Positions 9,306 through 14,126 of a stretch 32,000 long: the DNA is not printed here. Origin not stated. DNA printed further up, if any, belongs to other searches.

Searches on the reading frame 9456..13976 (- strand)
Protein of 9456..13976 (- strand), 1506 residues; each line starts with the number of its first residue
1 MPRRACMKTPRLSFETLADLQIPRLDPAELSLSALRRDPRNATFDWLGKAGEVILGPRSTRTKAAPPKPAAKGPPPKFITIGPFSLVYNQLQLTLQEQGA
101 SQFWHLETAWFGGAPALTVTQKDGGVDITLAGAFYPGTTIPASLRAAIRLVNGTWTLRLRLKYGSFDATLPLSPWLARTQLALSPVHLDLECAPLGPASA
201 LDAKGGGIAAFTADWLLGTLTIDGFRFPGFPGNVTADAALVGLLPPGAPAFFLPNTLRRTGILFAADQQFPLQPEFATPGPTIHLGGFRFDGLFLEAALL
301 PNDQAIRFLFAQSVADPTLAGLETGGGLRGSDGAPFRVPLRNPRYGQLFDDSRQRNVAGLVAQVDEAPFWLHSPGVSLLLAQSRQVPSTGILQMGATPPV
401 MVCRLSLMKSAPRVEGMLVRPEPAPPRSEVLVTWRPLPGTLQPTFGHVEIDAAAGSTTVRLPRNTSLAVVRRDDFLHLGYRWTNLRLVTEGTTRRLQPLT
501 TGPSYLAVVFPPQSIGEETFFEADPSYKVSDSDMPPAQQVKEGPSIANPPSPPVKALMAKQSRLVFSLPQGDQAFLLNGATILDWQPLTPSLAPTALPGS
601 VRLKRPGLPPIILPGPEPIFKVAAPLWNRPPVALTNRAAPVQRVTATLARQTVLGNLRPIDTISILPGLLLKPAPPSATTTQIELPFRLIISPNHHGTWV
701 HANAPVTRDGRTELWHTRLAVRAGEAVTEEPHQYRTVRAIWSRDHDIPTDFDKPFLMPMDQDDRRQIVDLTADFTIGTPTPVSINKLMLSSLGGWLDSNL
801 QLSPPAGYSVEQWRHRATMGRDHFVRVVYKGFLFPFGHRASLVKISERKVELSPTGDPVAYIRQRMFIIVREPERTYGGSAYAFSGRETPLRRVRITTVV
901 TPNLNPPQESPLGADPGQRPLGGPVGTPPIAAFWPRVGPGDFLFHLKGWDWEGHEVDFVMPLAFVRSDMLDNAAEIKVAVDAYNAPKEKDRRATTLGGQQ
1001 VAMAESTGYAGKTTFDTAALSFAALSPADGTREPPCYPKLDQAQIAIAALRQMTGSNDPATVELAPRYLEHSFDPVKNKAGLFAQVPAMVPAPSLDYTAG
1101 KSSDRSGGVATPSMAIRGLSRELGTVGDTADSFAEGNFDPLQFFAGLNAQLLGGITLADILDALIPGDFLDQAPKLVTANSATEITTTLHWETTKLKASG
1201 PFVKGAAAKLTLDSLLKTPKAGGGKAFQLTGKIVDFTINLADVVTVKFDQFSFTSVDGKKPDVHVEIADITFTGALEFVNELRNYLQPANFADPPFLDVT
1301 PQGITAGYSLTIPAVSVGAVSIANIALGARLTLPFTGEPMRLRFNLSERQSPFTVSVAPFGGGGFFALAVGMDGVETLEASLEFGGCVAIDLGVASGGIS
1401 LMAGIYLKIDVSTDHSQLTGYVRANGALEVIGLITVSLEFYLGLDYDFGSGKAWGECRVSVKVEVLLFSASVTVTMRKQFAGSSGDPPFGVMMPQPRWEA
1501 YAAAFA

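Call 8: search_protein_families(library=pfam, proteins=[window:9456-13976:-], max_evalue=0.01)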
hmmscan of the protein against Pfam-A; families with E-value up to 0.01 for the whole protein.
window:9456-13976:- (1506 aa): 0 families

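Call 9: search_protein_families(library=ncbifam, proteins=[window:9456-13976:-], max_evalue=0.01)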
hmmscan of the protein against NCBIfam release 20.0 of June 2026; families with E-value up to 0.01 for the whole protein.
window:9456-13976:- (1506 aa): 0 families

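Call 63: search_protein_families(library=phrogs, proteins=[window:9456-13976:-], max_evalue=0.01)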
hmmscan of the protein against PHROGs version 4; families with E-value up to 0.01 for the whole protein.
window:9456-13976:- (1506 aa): 0 families

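Call 64: search_solved_structures(query=window:9456-13976:-, max_evalue=1)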
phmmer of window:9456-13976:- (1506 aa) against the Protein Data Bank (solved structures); distinct sequences matched with E-value up to 1: 0.

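Call 89: search_dna_similar(query=window:9456-13976:-, collection=plasmids, mode=protein, max_rows=8)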
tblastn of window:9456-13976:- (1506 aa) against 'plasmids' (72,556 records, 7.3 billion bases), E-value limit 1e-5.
Records with a match: 22; places in all: 26; records where one place covers at least 80% of the query: 1.
Best place of each record, by identity: <60% 22.
By first word of the organism name: Bacillus 7; Rhizobium 4; Streptomyces 3; Cupriavidus 2; Sinorhizobium 2; Diaphorobacter 1; Agrobacterium 1; Ruegeria 1; Paraburkholderia 1.
By predicted mobility (MOB-suite, as given by PLSDB): non-mobilizable 12; conjugative 7; mobilizable 3.
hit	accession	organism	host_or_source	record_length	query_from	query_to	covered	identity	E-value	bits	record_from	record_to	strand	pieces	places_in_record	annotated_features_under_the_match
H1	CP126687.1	Bacillus bombysepticus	Microtermes sp. colony Mi106,bacterial ...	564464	133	1506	85%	32.9%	4e-145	573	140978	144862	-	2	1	hypothetical protein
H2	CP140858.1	Rhizobium ruizarguesonis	Trifolium pratense,whole organism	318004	468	1493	61%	37.9%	2e-87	552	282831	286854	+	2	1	hypothetical protein (x2)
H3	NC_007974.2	Cupriavidus metallidurans CH34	-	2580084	469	1506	68%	33.9%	5e-70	500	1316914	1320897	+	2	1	none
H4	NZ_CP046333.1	Cupriavidus metallidurans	sedimentation pond in a zinc factory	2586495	469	1506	68%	33.9%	5e-70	500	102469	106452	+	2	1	none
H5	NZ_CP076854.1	Rhizobium sp. WYJ-E13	Curcuma wenyujin Y.H. Chen et C. ...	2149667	468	1493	61%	37.4%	2e-85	547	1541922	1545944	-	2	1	none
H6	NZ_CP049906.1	Diaphorobacter sp. HDW4B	single bacterial strain,Hydrophilus ...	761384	469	1489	65%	33.9%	2e-74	503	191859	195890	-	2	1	hypothetical protein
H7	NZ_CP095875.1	Bacillus sp. PGP15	-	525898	683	1506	55%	33.1%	9e-114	407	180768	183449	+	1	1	hypothetical protein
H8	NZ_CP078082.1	Bacillus tropicus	Cell culture,soil sample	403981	683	1506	55%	32.8%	6e-116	413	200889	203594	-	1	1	hypothetical protein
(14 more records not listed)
